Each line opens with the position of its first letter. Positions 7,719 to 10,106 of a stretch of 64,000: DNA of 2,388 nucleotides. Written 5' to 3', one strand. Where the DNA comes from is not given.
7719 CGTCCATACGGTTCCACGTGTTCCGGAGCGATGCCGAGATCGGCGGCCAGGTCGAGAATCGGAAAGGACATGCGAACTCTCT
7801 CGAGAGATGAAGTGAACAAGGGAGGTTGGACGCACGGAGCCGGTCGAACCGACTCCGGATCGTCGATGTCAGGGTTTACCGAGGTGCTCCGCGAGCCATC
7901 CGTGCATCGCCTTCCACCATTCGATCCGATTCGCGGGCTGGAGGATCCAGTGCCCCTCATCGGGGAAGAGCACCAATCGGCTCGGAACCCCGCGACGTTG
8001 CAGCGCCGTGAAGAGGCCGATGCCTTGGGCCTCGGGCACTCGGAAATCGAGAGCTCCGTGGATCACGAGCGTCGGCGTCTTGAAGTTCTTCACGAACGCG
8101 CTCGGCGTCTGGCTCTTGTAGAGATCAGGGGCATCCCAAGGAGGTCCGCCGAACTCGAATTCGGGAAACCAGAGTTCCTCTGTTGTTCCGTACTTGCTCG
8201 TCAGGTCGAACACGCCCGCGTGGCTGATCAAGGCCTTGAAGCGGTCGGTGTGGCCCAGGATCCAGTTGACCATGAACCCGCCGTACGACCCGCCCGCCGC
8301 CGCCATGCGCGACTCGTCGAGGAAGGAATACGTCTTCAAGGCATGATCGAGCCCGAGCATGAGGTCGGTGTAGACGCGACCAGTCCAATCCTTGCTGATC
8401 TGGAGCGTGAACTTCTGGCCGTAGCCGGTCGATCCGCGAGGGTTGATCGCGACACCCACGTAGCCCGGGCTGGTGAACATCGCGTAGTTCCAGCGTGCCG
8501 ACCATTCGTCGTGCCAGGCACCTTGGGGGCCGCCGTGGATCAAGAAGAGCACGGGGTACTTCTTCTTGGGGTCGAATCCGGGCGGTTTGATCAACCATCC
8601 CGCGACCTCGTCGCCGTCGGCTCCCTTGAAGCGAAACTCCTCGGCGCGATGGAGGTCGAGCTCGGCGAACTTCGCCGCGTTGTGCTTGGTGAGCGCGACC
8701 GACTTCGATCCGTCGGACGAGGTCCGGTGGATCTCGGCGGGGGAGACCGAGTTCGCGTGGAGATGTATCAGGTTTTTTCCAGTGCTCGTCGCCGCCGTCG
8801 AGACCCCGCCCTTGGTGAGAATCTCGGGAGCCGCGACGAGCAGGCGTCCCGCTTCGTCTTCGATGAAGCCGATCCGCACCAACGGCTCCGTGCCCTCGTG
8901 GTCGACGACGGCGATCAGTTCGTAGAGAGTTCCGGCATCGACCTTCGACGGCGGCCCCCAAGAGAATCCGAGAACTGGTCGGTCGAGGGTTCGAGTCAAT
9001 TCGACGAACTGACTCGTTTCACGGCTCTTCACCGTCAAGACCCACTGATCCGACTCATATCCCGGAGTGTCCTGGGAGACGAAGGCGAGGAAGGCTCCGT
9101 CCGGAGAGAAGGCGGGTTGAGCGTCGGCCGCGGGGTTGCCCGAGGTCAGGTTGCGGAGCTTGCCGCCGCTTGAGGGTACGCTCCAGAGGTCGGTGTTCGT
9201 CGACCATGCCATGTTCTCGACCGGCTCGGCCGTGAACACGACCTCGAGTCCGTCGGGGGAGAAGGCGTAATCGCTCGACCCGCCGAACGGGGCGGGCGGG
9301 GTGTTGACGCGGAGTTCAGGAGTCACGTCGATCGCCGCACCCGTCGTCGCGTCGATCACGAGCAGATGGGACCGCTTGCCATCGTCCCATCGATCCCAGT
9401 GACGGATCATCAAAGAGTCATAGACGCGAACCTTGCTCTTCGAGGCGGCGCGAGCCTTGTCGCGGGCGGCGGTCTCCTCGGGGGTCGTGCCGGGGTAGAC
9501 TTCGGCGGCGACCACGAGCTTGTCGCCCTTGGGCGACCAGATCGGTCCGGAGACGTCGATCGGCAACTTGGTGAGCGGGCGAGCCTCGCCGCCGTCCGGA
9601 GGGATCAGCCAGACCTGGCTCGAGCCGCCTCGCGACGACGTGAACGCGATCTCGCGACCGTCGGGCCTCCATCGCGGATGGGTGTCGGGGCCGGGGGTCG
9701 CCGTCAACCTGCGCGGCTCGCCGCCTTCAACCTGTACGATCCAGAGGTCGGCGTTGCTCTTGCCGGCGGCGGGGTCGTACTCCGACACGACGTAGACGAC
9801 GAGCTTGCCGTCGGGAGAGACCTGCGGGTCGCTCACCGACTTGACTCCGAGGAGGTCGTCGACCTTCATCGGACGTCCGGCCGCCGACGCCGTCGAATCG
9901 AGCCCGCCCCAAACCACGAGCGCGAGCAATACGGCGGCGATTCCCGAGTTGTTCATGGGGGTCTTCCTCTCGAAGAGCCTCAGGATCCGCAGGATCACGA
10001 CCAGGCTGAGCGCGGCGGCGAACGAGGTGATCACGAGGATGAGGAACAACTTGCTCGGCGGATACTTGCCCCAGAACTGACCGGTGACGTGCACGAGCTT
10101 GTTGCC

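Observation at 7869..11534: A complete di/tripeptide transporter and a complete periplasmic-type S9 peptidase fused in one 1221-aa ORF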

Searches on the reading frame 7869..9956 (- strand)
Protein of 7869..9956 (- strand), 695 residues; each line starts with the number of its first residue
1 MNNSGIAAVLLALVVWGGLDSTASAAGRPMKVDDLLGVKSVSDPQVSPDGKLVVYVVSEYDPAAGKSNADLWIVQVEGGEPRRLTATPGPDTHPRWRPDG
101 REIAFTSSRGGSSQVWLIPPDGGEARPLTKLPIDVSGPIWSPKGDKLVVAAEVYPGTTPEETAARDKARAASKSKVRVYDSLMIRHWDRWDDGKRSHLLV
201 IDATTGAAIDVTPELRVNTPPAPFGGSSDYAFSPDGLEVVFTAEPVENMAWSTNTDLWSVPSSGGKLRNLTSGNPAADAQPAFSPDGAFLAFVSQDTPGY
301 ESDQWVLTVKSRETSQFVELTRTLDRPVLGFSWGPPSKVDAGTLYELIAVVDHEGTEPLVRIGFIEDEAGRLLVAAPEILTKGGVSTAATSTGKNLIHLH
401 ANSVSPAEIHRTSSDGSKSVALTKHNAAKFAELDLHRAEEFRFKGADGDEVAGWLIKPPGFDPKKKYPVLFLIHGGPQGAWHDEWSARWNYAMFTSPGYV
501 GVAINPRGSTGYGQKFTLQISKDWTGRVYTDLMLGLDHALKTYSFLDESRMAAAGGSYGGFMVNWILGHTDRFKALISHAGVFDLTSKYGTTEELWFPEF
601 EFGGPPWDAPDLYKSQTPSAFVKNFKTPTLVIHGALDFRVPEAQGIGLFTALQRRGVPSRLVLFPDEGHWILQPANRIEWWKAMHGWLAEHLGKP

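Call 21: search_solved_structures(query=window:7872-9956:-, show_alignments=1, max_evalue=1e-20)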
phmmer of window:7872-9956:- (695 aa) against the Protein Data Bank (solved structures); distinct sequences matched with E-value up to 1e-20: 8.
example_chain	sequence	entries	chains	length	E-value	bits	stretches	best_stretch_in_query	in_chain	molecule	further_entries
8wt1_A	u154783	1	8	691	4.8e-83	283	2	405-689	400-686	S9 family peptidase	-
5yzm_A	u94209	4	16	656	1e-54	189.3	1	449-673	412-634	Acyl-peptide hydrolase, putative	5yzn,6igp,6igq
5yzo_A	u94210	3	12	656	2.7e-54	187.9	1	449-673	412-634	Acyl-peptide hydrolase, putative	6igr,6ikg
7ep9_G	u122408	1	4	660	2.9e-46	161.4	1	408-691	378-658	S9 family peptidase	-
4hxe_B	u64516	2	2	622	6.2e-41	143.7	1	392-682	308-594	Putative uncharacterized protein PH0594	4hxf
4hxg_A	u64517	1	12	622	1.6e-40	142.4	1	392-682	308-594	Putative uncharacterized protein PH0594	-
5l8s_A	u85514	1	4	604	4.7e-28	101.2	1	394-691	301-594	Amino acyl peptidase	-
7px8_A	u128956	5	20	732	7.1e-23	84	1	444-693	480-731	Acylamino-acid-releasing enzyme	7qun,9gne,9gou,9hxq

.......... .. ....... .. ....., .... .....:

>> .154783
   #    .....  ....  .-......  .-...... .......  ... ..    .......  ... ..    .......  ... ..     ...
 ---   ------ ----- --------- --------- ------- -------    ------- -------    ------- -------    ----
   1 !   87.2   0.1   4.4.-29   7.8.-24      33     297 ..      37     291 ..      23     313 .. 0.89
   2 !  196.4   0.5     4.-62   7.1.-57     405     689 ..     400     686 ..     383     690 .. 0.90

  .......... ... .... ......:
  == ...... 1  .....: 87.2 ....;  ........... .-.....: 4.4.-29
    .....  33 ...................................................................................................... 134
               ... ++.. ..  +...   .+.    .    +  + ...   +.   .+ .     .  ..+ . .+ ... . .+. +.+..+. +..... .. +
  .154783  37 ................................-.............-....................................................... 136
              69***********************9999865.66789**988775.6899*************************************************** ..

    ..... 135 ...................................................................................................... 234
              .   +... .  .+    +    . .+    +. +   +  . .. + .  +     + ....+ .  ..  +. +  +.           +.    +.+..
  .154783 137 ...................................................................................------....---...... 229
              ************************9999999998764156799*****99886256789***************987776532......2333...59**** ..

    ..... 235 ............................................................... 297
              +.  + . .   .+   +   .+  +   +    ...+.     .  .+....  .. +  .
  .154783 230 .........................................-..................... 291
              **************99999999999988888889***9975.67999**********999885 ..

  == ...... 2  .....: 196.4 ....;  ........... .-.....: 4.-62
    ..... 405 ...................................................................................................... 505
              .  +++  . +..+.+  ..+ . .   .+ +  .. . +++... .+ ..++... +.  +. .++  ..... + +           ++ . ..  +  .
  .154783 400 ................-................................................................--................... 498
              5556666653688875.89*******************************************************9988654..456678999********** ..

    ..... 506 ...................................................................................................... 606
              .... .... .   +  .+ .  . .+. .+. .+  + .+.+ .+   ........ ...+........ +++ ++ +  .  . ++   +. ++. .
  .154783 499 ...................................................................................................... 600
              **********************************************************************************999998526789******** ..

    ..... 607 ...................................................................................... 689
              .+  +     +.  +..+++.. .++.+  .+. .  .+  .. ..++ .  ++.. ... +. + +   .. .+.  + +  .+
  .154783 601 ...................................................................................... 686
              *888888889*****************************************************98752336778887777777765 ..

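Call 43: find_encoding_contigs(protein=window:7869-9956:-, flank=6000, max_places=6)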
Protein window:7869-9956:- (695 aa): no gene with exactly this product is on record in the collection.
